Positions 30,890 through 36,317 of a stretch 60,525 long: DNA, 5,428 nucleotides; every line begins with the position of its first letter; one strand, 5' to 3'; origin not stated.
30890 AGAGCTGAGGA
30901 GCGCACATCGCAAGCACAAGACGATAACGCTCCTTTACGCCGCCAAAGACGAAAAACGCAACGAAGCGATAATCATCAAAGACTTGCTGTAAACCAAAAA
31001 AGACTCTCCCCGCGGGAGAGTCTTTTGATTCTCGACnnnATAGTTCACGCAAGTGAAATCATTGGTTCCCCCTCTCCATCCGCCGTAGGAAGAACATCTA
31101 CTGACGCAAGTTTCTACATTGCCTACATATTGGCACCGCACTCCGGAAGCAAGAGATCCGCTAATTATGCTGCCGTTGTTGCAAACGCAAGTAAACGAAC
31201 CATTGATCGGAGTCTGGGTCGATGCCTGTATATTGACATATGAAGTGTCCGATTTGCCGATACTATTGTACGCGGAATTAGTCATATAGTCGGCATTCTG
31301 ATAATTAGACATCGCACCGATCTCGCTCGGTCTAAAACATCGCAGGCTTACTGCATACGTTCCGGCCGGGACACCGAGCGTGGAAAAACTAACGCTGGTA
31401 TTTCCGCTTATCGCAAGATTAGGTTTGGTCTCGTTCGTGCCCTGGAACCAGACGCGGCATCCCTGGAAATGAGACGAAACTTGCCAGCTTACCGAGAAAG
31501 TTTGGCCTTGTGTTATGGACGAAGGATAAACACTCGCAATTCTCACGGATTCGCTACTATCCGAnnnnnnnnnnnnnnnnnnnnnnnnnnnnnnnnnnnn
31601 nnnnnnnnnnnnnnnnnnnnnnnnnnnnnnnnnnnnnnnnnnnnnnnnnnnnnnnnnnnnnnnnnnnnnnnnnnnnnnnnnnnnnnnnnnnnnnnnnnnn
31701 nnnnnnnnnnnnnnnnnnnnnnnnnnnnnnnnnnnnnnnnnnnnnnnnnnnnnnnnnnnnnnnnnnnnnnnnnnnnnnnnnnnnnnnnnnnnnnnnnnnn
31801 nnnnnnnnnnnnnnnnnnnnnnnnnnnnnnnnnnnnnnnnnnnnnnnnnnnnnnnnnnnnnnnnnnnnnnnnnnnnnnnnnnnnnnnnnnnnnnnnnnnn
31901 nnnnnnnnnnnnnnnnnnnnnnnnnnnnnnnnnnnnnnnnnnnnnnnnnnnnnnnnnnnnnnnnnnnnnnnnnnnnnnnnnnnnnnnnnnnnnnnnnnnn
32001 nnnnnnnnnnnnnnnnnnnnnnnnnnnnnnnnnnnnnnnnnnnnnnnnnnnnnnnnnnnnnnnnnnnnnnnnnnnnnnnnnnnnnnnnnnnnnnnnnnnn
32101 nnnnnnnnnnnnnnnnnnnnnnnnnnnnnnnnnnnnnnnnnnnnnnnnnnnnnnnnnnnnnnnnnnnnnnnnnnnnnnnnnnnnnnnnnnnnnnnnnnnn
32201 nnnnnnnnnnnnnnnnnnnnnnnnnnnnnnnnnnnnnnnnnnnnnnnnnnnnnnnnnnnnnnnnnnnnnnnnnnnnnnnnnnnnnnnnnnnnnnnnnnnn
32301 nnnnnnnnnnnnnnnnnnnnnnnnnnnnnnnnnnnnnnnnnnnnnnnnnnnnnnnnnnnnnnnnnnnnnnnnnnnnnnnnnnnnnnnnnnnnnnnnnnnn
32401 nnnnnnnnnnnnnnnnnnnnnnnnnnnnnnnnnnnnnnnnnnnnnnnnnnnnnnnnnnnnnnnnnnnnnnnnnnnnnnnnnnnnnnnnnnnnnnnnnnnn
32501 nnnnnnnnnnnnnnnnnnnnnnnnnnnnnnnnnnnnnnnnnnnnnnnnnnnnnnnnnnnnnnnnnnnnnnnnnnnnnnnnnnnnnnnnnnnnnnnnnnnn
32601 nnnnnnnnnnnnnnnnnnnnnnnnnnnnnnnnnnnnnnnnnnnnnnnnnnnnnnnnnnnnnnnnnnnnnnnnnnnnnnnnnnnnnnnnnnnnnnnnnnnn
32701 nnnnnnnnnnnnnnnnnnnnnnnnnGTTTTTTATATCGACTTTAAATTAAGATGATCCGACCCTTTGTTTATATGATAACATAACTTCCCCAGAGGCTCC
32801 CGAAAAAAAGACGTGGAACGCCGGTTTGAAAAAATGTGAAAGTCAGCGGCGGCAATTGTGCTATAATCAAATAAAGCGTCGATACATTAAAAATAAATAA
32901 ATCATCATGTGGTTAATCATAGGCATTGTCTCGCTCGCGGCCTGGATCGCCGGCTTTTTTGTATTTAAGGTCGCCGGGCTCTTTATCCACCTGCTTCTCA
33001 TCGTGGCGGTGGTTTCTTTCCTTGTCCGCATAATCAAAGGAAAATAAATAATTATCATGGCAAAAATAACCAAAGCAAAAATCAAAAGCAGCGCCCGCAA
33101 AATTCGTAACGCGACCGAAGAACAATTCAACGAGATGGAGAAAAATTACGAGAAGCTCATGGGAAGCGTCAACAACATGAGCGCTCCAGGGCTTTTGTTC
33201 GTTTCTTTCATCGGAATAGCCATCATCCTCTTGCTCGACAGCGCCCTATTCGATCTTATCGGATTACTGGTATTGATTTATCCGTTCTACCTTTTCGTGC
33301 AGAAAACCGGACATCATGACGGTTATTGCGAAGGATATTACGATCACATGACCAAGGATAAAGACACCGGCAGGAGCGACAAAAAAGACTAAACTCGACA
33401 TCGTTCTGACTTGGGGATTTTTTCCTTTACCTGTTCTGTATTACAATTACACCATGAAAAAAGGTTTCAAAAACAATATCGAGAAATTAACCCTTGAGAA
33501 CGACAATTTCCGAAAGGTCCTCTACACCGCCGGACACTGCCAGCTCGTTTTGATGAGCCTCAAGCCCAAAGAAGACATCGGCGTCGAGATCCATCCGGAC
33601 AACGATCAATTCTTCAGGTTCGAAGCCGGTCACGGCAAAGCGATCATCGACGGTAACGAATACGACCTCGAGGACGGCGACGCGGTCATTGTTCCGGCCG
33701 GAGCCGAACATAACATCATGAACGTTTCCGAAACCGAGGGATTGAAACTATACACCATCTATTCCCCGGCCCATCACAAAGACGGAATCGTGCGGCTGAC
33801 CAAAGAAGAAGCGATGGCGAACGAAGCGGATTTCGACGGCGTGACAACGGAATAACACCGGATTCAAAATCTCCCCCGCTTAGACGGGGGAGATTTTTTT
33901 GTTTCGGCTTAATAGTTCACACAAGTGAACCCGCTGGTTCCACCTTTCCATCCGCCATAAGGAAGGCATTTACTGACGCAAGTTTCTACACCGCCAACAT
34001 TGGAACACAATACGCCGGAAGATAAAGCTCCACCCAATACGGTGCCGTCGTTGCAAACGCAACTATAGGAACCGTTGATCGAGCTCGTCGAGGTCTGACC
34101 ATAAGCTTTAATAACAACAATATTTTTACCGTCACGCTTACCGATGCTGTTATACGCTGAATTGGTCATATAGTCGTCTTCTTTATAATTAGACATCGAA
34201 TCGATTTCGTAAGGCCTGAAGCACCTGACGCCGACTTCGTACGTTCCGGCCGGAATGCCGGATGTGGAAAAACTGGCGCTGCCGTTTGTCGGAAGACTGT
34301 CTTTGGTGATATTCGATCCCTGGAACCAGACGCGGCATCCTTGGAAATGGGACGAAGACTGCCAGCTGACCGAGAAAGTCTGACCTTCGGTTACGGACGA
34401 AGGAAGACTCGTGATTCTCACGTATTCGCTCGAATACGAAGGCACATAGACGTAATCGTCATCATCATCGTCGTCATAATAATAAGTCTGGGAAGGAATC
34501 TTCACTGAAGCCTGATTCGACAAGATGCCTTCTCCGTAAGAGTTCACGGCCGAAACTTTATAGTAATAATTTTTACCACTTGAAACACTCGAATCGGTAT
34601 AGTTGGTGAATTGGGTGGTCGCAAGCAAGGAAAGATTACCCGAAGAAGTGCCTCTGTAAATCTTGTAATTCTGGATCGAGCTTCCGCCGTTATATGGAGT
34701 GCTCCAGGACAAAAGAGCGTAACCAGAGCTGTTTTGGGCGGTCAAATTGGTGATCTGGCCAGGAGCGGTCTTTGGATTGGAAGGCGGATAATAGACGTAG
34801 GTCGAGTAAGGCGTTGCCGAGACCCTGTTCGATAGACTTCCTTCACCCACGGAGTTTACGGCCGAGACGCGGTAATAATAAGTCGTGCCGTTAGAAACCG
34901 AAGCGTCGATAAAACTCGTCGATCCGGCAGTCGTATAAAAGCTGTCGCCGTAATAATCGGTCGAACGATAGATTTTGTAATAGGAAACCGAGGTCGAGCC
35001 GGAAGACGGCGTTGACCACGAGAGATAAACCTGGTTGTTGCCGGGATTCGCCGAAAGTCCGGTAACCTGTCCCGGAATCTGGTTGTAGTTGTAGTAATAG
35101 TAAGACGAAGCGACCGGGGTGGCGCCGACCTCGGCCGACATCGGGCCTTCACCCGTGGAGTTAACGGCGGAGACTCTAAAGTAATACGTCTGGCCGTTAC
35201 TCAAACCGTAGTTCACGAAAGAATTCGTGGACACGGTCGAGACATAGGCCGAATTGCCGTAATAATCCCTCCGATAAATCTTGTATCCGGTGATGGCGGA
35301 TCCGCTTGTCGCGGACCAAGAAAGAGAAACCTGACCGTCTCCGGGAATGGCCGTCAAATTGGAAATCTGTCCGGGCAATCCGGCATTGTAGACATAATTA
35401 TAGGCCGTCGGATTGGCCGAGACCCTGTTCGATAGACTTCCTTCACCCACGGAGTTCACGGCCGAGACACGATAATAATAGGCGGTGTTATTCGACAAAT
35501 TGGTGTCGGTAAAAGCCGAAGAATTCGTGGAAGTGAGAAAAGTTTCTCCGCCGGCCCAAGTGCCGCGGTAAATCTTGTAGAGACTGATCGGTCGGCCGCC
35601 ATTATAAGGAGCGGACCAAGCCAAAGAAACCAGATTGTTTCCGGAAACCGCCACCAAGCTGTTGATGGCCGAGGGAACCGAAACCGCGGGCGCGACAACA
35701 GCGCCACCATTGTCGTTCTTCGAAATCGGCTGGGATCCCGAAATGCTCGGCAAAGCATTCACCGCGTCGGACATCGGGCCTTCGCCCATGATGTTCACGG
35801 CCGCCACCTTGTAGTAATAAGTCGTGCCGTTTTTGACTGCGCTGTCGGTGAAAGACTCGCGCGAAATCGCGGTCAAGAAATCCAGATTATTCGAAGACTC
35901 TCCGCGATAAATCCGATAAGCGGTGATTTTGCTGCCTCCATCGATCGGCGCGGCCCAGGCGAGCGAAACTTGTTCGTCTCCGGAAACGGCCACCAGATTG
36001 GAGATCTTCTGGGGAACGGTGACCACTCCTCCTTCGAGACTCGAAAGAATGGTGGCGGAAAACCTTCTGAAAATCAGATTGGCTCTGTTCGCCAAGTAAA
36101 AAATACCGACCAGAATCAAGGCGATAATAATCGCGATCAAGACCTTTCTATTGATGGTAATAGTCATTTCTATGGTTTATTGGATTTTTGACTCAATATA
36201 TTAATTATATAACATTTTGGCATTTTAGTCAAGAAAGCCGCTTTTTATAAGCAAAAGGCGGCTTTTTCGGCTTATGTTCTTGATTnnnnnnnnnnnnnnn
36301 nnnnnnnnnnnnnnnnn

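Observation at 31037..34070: A roughly 50-aa six-Cys C-terminal module shared by three otherwise different surface proteins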

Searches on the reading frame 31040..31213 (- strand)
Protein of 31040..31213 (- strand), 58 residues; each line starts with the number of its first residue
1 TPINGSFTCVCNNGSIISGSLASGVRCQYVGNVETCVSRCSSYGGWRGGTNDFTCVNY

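Call 5: search_protein_families(library=ncbifam, proteins=[window:31040-31195:-], max_evalue=10)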
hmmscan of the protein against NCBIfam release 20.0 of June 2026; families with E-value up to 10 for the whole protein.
seq(52 aa): 0 families

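Call 10: find_homologous_proteins(query=A1, max_evalue=0.01)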
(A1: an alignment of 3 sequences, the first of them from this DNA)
Query A1 (3 sequences): 1 candidates shared short words with the query, none scored E <= 0.01.

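Call 12: search_solved_structures(query=A1, max_evalue=10)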
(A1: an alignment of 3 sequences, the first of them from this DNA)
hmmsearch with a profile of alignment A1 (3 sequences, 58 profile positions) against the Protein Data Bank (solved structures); distinct sequences matched with E-value up to 10: 1.
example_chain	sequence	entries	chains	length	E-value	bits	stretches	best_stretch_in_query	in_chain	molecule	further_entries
6px8_A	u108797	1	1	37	0.47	14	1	24-50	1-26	Venom polypeptide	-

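Call 18: search_protein_representatives(alignment_id=A1)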
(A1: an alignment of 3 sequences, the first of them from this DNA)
Query: 3 sequences, 58 profile positions. Proteins with E-value up to 0.001 (for the whole library): 7; up to 1e-10: 3; up to 1e-30: 0. The best 7 are listed.
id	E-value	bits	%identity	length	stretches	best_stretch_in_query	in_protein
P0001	6.8e-17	77.5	-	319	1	1-43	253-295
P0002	8.7e-17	77.2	-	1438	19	3-24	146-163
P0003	2.4e-13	66.2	-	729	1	4-57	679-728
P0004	3.8e-07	46.3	-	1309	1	3-36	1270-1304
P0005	7.5e-05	39.0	-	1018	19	30-48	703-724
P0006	9.1e-05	38.7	-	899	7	4-31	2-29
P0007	2.9e-04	37.1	-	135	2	3-29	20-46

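Call 20: find_encoding_contigs(protein=P0003, flank=10000, max_places=6)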
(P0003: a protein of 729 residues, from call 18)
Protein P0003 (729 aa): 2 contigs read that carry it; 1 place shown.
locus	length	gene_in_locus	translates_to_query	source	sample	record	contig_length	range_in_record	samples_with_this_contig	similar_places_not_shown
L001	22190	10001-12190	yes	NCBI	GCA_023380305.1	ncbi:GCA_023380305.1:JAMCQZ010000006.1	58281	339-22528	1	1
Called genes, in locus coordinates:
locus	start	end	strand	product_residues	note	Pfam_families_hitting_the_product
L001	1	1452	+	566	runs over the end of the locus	-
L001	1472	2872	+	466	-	PF00587:tRNA-synt_2b, PF03129:HGTP_anticodon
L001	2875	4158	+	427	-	PF00675:Peptidase_M16, PF05193:Peptidase_M16_C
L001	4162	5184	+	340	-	PF01594:AI-2E_transport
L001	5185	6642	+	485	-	PF00133:tRNA-synt_1, PF09334:tRNA-synt_1g, PF00133:tRNA-synt_1, PF01406:tRNA-synt_1e (weak), PF08264:Anticodon_1 (weak)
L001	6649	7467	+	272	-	PF01026:TatD_DNase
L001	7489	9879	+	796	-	PF00133:tRNA-synt_1, PF09334:tRNA-synt_1g, PF13603:tRNA-synt_1_2, PF00133:tRNA-synt_1, PF09334:tRNA-synt_1g, PF08264:Anticodon_1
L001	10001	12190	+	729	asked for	PF00041:fn3, PF25788:Ig_Rha78A_N (faint), PF25833:Fn3_SaeA_3rd (faint), PF24489:Ig_J_second (faint), PF16655:PhoD_N (faint), PF00041:fn3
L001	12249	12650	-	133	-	PF07883:Cupin_2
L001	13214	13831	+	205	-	PF12917:YfbR-like, PF13023:HD_3, PF01966:HD (weak)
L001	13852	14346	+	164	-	PF00293:NUDIX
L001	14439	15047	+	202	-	PF00730:HhH-GPD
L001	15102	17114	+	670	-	-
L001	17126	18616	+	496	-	-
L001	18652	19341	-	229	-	PF18912:DZR_2 (faint), PF00156:Pribosyltran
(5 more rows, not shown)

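Call 26: find_related_loci(query=A2, collection=genome_contigs, flank=6000)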
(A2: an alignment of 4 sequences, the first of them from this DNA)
Query A2 (58 aa) in genome_contigs; peptide patterns used: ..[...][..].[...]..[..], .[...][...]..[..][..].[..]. (x = any residue, [..] = any of these).
61 stretches matched a pattern; 2 encode a relative of the query (tblastn E <= 1e-3); 2 distinct loci.
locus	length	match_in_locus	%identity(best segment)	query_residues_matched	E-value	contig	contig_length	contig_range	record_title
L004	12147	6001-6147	64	5-57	2e-17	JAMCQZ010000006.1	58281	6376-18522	MAG: Patescibacteria group bacterium isolate FK_Sedi_A_Bin.300 NODE_900_length_58281_cov_5.82206, whole genome shotgun s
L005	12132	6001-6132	66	5-48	6e-17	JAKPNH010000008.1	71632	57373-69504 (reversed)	MAG: bacterium isolate JPAS_metabat.84 k141_539024, whole genome shotgun sequence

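Call 29: find_related_loci(query=A2, collection=metagenome_contigs, flank=6000)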
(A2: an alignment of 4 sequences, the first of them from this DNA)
Query A2 (58 aa) in metagenome_contigs; peptide patterns used: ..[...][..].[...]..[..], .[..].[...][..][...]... (x = any residue, [..] = any of these).
329 stretches matched a pattern; 7 encode a relative of the query (tblastn E <= 1e-3); 7 distinct loci.
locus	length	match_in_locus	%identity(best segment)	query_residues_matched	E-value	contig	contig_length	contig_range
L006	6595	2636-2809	100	1-58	6e-37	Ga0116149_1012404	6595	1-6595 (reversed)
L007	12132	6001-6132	66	5-48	9e-17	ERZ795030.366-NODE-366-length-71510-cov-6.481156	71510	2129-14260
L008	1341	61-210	58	5-57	1e-16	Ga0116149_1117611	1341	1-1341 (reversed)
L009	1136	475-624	58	5-57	1e-16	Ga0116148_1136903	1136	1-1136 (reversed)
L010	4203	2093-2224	61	5-48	8e-15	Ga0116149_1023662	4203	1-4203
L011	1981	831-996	63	3-58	2e-14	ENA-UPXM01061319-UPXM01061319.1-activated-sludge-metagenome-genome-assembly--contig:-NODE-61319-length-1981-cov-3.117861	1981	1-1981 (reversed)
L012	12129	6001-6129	40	12-58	9e-6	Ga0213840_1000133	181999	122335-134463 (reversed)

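Call 30: find_related_loci(query=A2, collection=viral_contigs, flank=3000)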
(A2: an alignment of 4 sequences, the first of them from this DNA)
Query A2 (58 aa) in viral_contigs; peptide patterns used: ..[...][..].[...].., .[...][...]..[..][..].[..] (x = any residue, [..] = any of these).
43 stretches matched a pattern, but none encodes a relative of the query by tblastn (E <= 1e-3).

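Call 33: search_protein_families(library=pfam, proteins=[window:31040-31213:-], max_evalue=10)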
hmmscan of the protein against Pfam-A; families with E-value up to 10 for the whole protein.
seq(58 aa): 1 family
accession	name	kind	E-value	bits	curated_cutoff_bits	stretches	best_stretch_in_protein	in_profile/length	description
PF12661.13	hEGF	-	0.54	11.2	29.3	1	4-14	11-21/22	Human growth factor-like EGF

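Call 45: predict_structure(alignment_id=A2)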
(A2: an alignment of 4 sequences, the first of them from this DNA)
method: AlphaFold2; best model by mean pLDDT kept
length: 58 residues; sequences in the alignment: 4
mean_pLDDT: 54.3   pTM: 0.30
mean pLDDT of the five models: 54.3, 45.7, 43.4, 43.3, 38.9
residues with pLDDT >= 90: 0; 70-90: 0; 50-70: 46; < 50: 12
segments of 3 or more residues with pLDDT < 50: 1-6, 12-14
pLDDT, mean of each block of 10 residues (from residue 1): 48 53 61 60 52 53
secondary structure, 60 per line:
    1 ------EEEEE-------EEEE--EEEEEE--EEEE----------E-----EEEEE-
elements in order: E7-11 E19-22 E25-30 E33-36 E53-57

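Call 49: fold_search(model_id=the predicted structure, library=pdb)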
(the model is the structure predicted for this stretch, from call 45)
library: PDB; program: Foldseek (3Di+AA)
matches with E <= 10: 21; with E <= 0.001: 0
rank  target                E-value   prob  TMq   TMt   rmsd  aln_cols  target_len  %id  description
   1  4pko_Z                3.6e+00  0.04  0.26  0.17   5.9        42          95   17  Crystal structure of the Football-shaped GroEL-GroES2-(ADPBeFx)14 complex (released 2014-08-20)
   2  9yio_B                4.7e+00  0.04  0.26  0.19   4.6        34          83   20  Crystal structure of 5B3 Fab in complex with PvRipr EGF7-8 (released 2026-02-04)
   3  9nsm_A                5.1e+00  0.01  0.18  0.10  10.2        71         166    8  Crystal structure of the bat rotavirus apo P[10] VP8* receptor binding domain at 1.85 angstrom resolution (released 2025-03-26)
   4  7z3h_D                5.4e+00  0.01  0.23  0.06  11.5        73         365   18  Crystal structure of Iba57 from Chaetomium thermophilum (released 2022-09-21)
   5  1xov                  6.2e+00  0.04  0.29  0.07   9.6        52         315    4  The crystal structure of the listeria monocytogenes bacteriophage PSA endolysin PlyPSA (released 2005-10-18)
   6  6aky                  7.2e+00  0.02  0.23  0.05   4.0        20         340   30  The Crystal structure of Human Chemokine Receptor CCR5 in complex with compound 34 (released 2018-10-24)
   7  4mbs_A                7.7e+00  0.04  0.23  0.04   1.3        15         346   40  Crystal Structure of the CCR5 Chemokine Receptor (released 2013-09-11)
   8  2kxd_MODEL_1_A        7.7e+00  0.04  0.33  0.27   9.9        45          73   13  The structure of SH3-F2 (released 2011-04-20)
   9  9b7x_B                7.7e+00  0.02  0.27  0.11   9.2        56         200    7  Fab3-7 in complex with the capsid of Adeno-associated virus type 9 (released 2025-04-02)
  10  6akx_A                8.2e+00  0.02  0.23  0.05   3.9        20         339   30  The Crystal structure of Human Chemokine Receptor CCR5 in complex with compound 21 (released 2018-10-24)
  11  6akx_B                8.2e+00  0.02  0.23  0.05   3.9        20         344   30  The Crystal structure of Human Chemokine Receptor CCR5 in complex with compound 21 (released 2018-10-24)
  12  9b7n_C                8.2e+00  0.02  0.30  0.06   9.0        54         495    9  Fab2-4 in complex with the capsid of Adeno-associated virus type 9 (released 2025-04-16)
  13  3u4v_A                8.2e+00  0.02  0.21  0.11   6.4        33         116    9  Crystal Structure of the Tetrahymena telomerase processivity factor Teb1 OB-A (released 2011-12-28)
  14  6xm2_K                8.2e+00  0.00  0.12  0.08  15.8        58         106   17  The structure of the 4A11.v7 antibody in complex with human TGFb2 (released 2021-07-07)
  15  9b7l_E                8.8e+00  0.02  0.30  0.13   9.0        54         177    9  Fab2-2 in complex with the capsid of Adeno-associated virus type 9 (released 2025-04-16)
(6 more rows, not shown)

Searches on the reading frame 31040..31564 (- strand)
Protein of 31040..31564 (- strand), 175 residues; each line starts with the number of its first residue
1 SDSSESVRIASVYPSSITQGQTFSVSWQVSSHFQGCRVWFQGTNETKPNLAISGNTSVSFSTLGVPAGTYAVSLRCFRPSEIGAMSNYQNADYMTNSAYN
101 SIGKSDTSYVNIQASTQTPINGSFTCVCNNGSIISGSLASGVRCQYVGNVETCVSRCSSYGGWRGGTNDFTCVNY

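Call 36: find_homologous_proteins(query=A4, max_evalue=0.01)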
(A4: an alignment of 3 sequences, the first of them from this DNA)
Query A4 (3 sequences): 2479 candidates shared short words with the query, none scored E <= 0.01.

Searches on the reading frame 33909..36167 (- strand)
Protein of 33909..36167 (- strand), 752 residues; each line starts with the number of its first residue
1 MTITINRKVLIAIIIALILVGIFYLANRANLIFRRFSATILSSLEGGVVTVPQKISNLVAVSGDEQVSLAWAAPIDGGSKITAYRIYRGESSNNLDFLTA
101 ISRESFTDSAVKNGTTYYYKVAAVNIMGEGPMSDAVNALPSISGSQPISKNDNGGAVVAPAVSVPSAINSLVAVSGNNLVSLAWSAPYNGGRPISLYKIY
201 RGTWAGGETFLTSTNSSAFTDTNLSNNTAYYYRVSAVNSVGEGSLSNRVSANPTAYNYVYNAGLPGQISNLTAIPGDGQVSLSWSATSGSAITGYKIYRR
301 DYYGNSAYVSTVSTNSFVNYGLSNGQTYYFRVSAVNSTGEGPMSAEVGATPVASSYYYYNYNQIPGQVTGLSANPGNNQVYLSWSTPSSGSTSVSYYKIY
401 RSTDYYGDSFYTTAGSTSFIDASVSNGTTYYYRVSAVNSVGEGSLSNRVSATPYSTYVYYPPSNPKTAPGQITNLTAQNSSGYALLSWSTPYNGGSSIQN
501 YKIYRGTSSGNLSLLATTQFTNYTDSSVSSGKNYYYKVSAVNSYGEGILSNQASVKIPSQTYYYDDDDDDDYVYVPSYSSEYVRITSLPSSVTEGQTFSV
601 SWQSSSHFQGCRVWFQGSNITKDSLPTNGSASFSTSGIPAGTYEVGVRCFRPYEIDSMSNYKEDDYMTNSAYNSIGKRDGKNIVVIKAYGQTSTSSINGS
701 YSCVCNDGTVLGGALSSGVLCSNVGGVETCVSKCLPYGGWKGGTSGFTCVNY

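Call 4: search_protein_families(library=pfam, proteins=[window:33909-36167:-], max_evalue=1)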
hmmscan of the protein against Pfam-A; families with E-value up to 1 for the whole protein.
window:33909-36167:- (752 aa): 11 families
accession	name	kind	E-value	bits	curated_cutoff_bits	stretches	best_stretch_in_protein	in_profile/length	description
PF00041.27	fn3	-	1.1e-42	144.5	25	5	269-347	4-81/84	Fibronectin type III domain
PF16389.11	DUF4998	-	1.1e-09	38.6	29.1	2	265-356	20-114/199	Domain of unknown function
PF18370.7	RGI_lyase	-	1.3e-09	38.7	27.8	3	370-442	9-76/86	Rhamnogalacturonan I lyases beta-sheet domain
PF25059.1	FN3_DSCAM-DSCAML_C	-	1e-08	35.8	39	1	287-343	15-73/89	DSCAM/DSCAML C-terminal Fn3-like domain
PF24489.1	Ig_J_second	-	0.00021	21.7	27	0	218-244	57-85/105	Tip attachment protein J second Ig-like domain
PF16303.10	DUF4945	-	0.00058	20.4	28.4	0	367-390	18-41/115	Domain of unknown function (DUF4945)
PF16655.11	PhoD_N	-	0.00072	20.5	30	0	320-338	64-78/90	PhoD-like phosphatase, N-terminal domain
PF10179.15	NDNF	-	0.0017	18.9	27.3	0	312-338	86-112/127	Neuron-derived neurotrophic factor, first Fn(III) domain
PF16656.11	Pur_ac_phosph_N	-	0.011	16.7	30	1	212-239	56-83/93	Purple acid Phosphatase, N-terminal domain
PF18998.6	Flg_new_2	-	0.028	14.8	23.6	1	463-491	15-43/73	Divergent InlB B-repeat domain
PF16323.11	DUF4959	-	0.054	14.3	32.9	2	464-492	14-42/106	Domain of unknown function (DUF4959)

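Call 5: search_protein_families(library=ncbifam, proteins=[window:33909-36167:-], max_evalue=10)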
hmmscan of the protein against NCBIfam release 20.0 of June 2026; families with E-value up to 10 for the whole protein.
window:33909-36167:- (752 aa): 2 families
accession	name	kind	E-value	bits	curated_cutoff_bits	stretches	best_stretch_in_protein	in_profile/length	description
NF052417.1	exo_morph_CdeC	equivalog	0.014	14.3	350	1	101-137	117-153/368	exosporium morphogenetic protein CdeC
TIGR04342.1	EXLDI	subfamily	0.053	13.8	32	1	481-537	20-77/124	EXLDI protein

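Call 61: search_protein_families(library=phrogs, proteins=[window:33909-36167:-], max_evalue=0.01)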
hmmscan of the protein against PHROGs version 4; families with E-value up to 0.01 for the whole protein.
window:33909-36167:- (752 aa): 6 families
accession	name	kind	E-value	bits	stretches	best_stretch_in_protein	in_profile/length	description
phrog_31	-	tail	6.9e-28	98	5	253-340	954-1050/1565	central tail fiber J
phrog_6977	-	tail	9.7e-28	98.4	5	176-261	165-250/284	minor tail protein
phrog_33719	-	unknown function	1.6e-13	51.3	2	128-351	243-454/636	-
phrog_10304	-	head and packaging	1.3e-10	42.1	0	415-442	27-54/213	virion structural protein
phrog_10993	-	head and packaging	0.00041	20.3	0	50-128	265-343/556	Hoc-like head decoration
phrog_18315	-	unknown function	0.00093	18.2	0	48-125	102-183/918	-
